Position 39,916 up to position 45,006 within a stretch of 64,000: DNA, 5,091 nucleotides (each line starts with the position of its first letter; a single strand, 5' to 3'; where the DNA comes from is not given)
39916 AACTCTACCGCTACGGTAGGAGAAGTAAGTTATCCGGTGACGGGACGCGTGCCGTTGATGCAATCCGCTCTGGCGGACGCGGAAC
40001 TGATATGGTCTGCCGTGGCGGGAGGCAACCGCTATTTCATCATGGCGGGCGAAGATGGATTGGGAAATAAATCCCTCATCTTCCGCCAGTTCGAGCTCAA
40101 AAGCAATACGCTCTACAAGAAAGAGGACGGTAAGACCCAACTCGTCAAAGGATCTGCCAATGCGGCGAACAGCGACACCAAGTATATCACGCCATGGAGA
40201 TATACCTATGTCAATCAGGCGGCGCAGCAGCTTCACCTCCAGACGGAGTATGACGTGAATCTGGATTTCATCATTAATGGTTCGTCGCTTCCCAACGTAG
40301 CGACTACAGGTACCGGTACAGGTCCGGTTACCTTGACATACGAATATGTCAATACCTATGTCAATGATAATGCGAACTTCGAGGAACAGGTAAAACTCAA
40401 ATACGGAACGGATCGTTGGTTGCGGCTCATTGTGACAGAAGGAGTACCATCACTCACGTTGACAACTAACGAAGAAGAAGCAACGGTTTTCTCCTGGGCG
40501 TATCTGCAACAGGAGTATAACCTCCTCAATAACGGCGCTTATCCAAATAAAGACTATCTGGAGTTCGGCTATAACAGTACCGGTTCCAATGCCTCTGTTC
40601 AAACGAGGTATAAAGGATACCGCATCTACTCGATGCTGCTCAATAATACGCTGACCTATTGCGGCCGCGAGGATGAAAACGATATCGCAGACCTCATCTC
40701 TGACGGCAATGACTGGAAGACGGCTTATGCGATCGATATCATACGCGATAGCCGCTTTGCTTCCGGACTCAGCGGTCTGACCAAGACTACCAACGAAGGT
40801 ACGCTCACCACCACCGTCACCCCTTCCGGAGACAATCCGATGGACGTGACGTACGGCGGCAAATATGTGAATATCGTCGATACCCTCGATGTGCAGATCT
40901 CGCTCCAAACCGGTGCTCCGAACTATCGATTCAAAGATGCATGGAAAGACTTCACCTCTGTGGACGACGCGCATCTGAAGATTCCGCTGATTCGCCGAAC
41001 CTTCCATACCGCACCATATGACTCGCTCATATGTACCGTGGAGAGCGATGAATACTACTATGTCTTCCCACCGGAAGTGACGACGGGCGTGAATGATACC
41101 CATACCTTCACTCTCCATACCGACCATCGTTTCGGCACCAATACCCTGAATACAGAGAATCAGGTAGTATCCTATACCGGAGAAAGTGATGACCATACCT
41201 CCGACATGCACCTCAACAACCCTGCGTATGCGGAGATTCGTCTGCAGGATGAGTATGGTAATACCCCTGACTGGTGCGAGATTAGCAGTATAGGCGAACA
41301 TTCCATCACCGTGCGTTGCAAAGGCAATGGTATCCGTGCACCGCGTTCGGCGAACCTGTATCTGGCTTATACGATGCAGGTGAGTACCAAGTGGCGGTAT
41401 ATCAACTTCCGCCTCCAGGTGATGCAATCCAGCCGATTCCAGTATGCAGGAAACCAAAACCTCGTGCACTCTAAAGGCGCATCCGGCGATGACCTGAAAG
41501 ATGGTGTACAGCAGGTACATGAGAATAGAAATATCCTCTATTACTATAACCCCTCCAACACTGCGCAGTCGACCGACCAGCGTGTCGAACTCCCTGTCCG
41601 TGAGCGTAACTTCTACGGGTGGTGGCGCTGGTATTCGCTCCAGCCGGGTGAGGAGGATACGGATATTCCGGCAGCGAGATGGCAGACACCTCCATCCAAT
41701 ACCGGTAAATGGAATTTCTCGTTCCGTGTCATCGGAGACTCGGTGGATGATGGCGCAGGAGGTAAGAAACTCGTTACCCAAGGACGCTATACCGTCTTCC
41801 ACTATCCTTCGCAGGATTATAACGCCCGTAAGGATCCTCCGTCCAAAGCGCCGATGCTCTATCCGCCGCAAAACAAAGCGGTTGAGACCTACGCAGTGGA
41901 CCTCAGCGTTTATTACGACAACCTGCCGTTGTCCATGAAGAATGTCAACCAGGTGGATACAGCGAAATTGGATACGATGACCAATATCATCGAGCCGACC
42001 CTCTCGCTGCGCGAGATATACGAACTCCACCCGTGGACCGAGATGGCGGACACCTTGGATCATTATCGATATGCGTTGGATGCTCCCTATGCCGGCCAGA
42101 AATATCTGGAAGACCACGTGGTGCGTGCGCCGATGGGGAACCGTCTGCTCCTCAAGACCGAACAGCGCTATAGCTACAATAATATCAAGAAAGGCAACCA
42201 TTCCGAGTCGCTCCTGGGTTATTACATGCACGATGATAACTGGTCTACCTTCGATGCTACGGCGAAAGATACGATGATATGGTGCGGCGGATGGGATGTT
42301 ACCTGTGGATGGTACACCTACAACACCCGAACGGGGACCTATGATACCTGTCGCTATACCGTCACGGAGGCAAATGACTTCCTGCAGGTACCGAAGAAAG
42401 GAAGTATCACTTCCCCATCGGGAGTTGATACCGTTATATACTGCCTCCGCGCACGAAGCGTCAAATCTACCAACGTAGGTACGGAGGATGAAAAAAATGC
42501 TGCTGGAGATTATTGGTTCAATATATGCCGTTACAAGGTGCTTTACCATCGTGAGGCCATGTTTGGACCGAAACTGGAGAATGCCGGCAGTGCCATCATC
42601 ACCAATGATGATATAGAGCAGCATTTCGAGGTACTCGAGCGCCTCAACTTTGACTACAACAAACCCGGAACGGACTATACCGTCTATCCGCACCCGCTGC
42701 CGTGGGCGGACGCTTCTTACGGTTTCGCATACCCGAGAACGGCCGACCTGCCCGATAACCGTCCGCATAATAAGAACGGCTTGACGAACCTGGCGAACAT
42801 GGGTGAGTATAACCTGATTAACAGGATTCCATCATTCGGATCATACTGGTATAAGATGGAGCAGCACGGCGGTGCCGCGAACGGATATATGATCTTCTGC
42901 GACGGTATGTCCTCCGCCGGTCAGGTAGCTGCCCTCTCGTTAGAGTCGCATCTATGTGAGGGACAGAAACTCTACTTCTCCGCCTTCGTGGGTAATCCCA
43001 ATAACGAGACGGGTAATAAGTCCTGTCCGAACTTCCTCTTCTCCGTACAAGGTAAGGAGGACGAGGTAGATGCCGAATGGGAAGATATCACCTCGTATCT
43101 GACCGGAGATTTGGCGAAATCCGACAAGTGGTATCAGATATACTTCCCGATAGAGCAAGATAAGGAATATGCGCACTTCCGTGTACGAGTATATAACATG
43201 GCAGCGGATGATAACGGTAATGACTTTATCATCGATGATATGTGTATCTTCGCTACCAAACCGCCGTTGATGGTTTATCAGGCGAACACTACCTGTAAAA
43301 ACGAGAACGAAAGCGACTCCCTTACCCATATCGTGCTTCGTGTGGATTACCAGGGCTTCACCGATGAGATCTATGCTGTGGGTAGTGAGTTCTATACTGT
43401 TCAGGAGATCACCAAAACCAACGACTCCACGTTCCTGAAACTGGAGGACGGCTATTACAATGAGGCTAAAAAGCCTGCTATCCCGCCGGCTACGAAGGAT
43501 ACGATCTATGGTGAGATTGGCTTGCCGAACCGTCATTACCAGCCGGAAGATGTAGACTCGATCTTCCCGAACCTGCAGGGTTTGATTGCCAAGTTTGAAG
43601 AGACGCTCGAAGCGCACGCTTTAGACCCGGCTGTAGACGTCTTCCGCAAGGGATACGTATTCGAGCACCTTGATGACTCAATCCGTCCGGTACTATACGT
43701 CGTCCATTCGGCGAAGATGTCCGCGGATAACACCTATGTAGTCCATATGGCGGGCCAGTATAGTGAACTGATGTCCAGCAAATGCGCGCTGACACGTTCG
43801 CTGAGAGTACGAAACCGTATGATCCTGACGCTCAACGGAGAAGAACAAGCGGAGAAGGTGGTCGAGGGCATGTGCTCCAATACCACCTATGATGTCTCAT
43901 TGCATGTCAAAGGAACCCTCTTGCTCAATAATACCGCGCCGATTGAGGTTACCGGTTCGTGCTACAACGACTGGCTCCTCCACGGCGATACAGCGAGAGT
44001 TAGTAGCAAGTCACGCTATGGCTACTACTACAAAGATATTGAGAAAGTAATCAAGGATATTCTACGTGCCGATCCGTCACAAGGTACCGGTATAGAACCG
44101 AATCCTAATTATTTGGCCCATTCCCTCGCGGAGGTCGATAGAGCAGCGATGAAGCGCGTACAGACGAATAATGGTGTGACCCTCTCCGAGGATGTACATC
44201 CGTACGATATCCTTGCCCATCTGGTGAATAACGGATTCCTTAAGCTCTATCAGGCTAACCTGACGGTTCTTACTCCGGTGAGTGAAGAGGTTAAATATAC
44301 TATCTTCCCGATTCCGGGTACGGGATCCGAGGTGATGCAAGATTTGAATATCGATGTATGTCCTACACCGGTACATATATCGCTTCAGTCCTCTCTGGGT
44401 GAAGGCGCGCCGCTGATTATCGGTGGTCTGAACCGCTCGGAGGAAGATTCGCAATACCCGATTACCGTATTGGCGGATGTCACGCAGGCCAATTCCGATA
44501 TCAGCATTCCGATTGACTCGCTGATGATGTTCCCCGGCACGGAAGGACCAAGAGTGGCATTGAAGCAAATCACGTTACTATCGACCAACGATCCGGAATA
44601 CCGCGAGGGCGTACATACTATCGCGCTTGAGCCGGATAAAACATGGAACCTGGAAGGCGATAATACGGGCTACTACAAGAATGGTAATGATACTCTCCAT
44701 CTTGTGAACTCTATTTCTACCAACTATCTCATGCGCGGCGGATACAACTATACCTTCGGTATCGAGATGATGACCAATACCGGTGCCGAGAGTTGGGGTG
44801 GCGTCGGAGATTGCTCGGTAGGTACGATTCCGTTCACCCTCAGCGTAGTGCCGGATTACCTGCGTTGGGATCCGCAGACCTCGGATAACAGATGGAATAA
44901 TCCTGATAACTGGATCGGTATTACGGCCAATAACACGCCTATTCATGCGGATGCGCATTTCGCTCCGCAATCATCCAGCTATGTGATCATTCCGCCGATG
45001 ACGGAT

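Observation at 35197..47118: Self-contained locus: membrane AraC regulator, a 3,351-aa secreted giant protein and an anchored mini-protein, function unassigned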

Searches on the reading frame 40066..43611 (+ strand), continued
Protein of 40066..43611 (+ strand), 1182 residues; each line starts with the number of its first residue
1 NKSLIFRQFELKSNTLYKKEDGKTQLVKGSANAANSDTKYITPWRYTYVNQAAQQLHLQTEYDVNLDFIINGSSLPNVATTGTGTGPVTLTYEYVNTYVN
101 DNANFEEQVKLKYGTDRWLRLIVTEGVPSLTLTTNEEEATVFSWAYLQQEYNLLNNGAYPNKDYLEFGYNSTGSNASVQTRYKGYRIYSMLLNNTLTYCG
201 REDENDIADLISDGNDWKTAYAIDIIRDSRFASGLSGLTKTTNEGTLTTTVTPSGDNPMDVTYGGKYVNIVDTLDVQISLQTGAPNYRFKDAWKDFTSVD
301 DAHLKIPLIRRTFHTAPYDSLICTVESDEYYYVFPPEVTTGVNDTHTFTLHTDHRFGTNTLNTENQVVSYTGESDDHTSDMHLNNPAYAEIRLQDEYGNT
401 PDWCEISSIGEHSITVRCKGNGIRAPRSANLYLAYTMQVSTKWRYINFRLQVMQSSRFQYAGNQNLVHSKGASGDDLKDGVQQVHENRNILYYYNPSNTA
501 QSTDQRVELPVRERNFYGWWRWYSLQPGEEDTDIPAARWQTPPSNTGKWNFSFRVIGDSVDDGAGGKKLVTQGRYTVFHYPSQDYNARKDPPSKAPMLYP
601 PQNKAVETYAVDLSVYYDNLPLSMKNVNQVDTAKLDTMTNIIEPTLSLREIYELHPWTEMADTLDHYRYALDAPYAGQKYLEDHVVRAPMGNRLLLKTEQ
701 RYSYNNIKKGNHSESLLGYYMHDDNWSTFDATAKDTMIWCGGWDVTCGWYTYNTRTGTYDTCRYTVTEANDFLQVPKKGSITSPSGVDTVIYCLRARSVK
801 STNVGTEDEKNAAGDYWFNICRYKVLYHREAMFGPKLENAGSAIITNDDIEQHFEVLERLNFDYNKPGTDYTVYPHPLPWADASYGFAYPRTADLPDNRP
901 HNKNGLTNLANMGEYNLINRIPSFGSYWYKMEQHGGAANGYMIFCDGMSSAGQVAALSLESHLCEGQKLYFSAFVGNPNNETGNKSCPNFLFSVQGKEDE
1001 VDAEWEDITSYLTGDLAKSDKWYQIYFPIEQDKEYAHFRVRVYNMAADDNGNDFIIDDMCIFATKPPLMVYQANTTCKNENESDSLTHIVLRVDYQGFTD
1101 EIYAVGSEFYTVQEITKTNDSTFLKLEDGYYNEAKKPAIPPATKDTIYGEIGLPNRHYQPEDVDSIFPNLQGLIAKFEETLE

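Call 88: find_homologous_proteins(query=P0272, max_evalue=0.00001)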
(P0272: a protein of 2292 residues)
Query P0272 (2292 aa): 75 proteins with E <= 0.00001 among 8000 candidates.
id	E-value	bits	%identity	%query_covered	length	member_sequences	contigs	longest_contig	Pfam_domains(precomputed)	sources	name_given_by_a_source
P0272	0.0e+0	5358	100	100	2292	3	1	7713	-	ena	-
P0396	0.0e+0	4605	86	100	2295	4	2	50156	-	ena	-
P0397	0.0e+0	4331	82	100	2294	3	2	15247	-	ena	-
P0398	0.0e+0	4106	78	100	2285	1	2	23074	-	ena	-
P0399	0.0e+0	3922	76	100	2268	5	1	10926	-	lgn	-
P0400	0.0e+0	3911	76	100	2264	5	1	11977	-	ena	-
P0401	0.0e+0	3816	74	100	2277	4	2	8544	-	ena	-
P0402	0.0e+0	3758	73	100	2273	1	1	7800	-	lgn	-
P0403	0.0e+0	3736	73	100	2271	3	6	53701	-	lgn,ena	-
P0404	0.0e+0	3621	71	100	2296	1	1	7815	-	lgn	-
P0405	0.0e+0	3607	70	100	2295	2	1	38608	-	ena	-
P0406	0.0e+0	3598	70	100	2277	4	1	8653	-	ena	-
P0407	0.0e+0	3578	70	100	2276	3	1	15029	-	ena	-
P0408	0.0e+0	3553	69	100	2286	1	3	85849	-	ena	-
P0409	0.0e+0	3548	69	100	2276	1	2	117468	-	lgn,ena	-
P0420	0.0e+0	2616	56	100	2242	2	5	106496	-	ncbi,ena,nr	ncbi:MAG: T9SS type A sorting domain-containing protein [Paludibacteraceae bacterium]|nr:T9SS type A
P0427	0.0e+0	2517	54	100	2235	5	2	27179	-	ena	-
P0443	0.0e+0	2405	52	100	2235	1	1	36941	-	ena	-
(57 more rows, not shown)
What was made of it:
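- On T9SS type A cargo (TIGR04183 / PF18962): See also the PGAP name in call 88.
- Closest known: T9SS type A cargo proteins. Same: NCBI names one of them accordingly (call 88).
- NCBI names one member a 'T9SS type A sorting domain-containing protein' (call 88).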

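Call 94: find_encoding_contigs(protein=P0420, flank=5000, max_places=3)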
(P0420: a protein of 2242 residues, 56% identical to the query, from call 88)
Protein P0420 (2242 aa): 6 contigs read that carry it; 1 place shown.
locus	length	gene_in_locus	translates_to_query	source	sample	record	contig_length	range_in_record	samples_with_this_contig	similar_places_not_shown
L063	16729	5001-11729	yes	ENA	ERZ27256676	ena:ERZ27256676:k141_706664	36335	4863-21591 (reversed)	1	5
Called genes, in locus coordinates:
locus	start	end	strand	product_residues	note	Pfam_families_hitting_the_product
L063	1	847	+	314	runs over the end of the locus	-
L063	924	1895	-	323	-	PF01551:Peptidase_M23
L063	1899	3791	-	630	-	-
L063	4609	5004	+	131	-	-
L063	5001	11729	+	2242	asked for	-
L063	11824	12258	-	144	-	PF11396:PepSY_like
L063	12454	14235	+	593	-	PF05496:RuvB_N (faint), PF13177:DNA_pol3_delta2, PF13401:AAA_22 (weak), PF00004:AAA, PF22608:DNAX_ATPase_lid, PF12169:DNA_pol3_gamma3, PF28557:DUF8439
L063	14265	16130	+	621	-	PF00149:Metallophos, PF12850:Metallophos_2 (faint), PF01011:PQQ (faint), PF13360:PQQ_2, PF13570:Beta-prop_ACSF4, PF13360:PQQ_2, PF13570:Beta-prop_ACSF4, PF13360:PQQ_2 (weak), +2 more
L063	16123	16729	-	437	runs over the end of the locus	PF08245:Mur_ligase_M, PF02875:Mur_ligase_C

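Call 95: find_encoding_contigs(protein=P0393, flank=5000, max_places=3)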
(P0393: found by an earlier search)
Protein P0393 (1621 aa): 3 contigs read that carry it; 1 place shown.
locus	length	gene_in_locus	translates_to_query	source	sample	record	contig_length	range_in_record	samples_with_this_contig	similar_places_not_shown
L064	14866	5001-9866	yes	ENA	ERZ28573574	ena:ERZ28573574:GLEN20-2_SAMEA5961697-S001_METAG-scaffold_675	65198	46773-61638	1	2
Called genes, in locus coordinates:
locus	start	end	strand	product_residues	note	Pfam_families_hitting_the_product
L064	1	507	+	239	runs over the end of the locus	PF01569:PAP2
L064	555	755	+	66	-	PF12732:YtxH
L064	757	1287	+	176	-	-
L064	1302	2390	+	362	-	PF01594:AI-2E_transport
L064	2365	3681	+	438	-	PF03092:BT1, PF07690:MFS_1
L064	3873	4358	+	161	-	-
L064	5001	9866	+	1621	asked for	-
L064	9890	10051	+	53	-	-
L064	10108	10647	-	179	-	-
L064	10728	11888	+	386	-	PF07714:PK_Tyr_Ser-Thr, PF00069:Pkinase, PF01636:APH (faint), PF03109:ABC1 (weak), PF01163:RIO1 (weak)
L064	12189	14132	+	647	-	PF02493:MORN (faint)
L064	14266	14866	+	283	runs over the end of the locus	-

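Call 106: search_protein_families(library=pfam, proteins=[L064:5001-9863:+], max_evalue=0.001)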
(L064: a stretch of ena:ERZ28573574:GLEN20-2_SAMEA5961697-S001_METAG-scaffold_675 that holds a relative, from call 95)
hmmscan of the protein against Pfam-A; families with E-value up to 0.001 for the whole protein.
L064:5001-9863:+ (1621 aa): 0 families

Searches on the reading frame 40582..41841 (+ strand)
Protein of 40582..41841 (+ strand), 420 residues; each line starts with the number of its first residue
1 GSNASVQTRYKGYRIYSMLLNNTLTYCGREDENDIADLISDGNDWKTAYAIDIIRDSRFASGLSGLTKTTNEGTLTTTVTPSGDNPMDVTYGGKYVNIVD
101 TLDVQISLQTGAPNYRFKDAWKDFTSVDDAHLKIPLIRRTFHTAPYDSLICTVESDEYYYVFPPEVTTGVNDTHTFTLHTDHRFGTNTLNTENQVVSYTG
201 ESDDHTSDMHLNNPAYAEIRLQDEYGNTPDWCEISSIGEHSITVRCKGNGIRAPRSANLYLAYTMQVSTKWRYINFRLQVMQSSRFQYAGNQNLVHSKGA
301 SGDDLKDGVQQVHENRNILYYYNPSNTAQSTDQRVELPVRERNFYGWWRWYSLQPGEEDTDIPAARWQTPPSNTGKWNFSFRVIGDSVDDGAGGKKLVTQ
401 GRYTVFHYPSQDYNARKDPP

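Call 12: search_protein_families(library=pfam, proteins=[window:40582-41841:+], max_evalue=1)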
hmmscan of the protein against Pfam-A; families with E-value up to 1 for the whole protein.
window:40582-41841:+ (420 aa): 3 families
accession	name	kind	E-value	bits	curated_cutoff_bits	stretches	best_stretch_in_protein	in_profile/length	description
PF13004.13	BACON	-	0.0095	16.3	25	1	227-271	7-55/61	Putative binding domain, N-terminal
PF12971.12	NAGLU_N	-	0.035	14.4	28.3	1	219-275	20-73/82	Alpha-N-acetylglucosaminidase (NAGLU) N-terminal domain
PF03272.18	Mucin_bdg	-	0.043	14.1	27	1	180-228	6-52/116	Putative mucin or carbohydrate-binding module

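Call 14: search_protein_families(library=ncbifam, proteins=[window:40582-41841:+], max_evalue=10)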
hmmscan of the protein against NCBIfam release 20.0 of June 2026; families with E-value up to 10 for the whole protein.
window:40582-41841:+ (420 aa): 0 families

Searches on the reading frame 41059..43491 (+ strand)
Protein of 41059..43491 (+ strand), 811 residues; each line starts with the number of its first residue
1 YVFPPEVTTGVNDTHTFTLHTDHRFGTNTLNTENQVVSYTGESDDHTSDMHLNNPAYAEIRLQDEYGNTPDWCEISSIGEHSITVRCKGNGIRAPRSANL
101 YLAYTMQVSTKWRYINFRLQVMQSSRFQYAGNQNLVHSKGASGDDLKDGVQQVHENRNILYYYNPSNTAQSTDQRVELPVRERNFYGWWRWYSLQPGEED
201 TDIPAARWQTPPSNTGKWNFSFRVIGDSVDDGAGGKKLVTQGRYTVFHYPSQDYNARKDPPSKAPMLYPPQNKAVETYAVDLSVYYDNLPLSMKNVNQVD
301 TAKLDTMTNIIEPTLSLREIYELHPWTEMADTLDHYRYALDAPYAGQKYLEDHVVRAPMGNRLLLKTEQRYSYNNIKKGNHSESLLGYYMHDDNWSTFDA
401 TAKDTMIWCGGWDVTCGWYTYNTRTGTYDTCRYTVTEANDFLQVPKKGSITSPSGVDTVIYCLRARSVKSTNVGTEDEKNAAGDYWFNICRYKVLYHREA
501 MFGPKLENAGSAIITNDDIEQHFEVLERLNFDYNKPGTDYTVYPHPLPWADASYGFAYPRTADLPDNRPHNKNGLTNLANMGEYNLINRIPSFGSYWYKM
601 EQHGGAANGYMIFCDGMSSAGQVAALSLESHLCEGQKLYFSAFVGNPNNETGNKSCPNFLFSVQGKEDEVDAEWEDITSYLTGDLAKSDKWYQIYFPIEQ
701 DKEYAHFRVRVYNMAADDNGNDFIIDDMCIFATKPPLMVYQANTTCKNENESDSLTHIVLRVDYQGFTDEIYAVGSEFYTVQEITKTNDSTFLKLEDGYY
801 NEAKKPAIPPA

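Call 29: search_solved_structures(query=A3, max_evalue=5)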
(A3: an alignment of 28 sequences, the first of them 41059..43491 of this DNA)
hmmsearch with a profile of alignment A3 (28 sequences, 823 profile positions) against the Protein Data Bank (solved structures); distinct sequences matched with E-value up to 5: 3.
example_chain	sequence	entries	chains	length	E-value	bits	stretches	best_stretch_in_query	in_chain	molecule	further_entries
6pds_B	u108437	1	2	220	0.21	12.8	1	409-478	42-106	antibody 0PV-a.04 heavy chain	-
2ofk_A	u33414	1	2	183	2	9.5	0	396-442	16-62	3-methyladenine DNA glycosylase I, constitutive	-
2ofi_A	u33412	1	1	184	2.1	9.5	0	396-442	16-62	3-methyladenine DNA glycosylase I, constitutive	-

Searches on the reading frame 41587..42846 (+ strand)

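Call 12: search_protein_families(library=pfam, proteins=[window:41587-42846:+], max_evalue=1)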
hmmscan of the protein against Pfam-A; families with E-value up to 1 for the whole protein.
window:41587-42846:+ (420 aa): 1 family
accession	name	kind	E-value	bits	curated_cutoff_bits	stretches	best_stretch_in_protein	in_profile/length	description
PF11412.14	DsbD_N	-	0.13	12.8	25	0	227-285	17-74/119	Thiol:disulfide interchange protein DsbD, N-terminal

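Call 14: search_protein_families(library=ncbifam, proteins=[window:41587-42846:+], max_evalue=10)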
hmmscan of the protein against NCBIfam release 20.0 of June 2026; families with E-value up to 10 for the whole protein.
window:41587-42846:+ (420 aa): 0 families

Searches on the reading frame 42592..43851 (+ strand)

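Call 12: search_protein_families(library=pfam, proteins=[window:42592-43851:+], max_evalue=1)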
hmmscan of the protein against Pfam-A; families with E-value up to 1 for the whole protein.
window:42592-43851:+ (420 aa): 1 family
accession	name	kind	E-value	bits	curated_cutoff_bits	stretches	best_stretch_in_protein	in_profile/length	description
PF18340.7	TraI_2B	-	0.11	12.8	26.7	0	347-397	14-64/79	DNA relaxase TraI 2B/2B-like domain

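Call 14: search_protein_families(library=ncbifam, proteins=[window:42592-43851:+], max_evalue=10)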
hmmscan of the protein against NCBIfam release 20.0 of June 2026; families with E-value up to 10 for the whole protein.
window:42592-43851:+ (420 aa): 1 family
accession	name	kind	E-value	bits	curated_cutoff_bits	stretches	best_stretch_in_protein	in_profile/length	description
NF045955.1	MHO_4530_fam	equivalog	0.068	11.8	125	1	159-293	268-405/515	MHO_4530 family protein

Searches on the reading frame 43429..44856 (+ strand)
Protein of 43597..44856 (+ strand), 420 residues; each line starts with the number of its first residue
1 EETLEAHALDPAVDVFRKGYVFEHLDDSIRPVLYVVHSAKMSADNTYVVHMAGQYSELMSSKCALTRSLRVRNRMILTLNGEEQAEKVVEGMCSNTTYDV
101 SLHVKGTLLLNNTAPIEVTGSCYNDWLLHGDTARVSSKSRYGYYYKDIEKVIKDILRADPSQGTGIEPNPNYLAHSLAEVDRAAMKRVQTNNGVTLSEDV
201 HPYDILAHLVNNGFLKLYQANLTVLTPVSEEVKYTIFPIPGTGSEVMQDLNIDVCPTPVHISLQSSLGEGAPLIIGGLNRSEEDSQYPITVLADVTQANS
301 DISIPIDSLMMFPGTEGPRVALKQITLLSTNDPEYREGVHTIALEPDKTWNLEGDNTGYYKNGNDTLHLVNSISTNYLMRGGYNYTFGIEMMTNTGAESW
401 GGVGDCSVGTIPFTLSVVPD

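Call 12: search_protein_families(library=pfam, proteins=[window:43597-44856:+], max_evalue=1)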
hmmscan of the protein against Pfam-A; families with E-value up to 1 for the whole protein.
window:43597-44856:+ (420 aa): 0 families

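Call 14: search_protein_families(library=ncbifam, proteins=[window:43597-44856:+], max_evalue=10)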
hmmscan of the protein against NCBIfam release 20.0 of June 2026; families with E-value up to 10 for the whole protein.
window:43597-44856:+ (420 aa): 1 family
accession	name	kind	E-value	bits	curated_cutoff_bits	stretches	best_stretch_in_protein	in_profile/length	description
NF010575.0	PRK13968.1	equivalog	0.041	13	855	1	259-298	319-358/462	succinate-semialdehyde dehydrogenase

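Call 30: search_solved_structures(query=A4, max_evalue=5)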
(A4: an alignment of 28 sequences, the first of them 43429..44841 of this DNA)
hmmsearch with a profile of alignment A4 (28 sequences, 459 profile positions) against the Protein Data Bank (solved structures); distinct sequences matched with E-value up to 5: 1.
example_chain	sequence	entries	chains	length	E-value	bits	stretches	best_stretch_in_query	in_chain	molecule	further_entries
3o6p_A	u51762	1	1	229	0.083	14.6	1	275-347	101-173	Peptide ABC transporter, peptide-binding protein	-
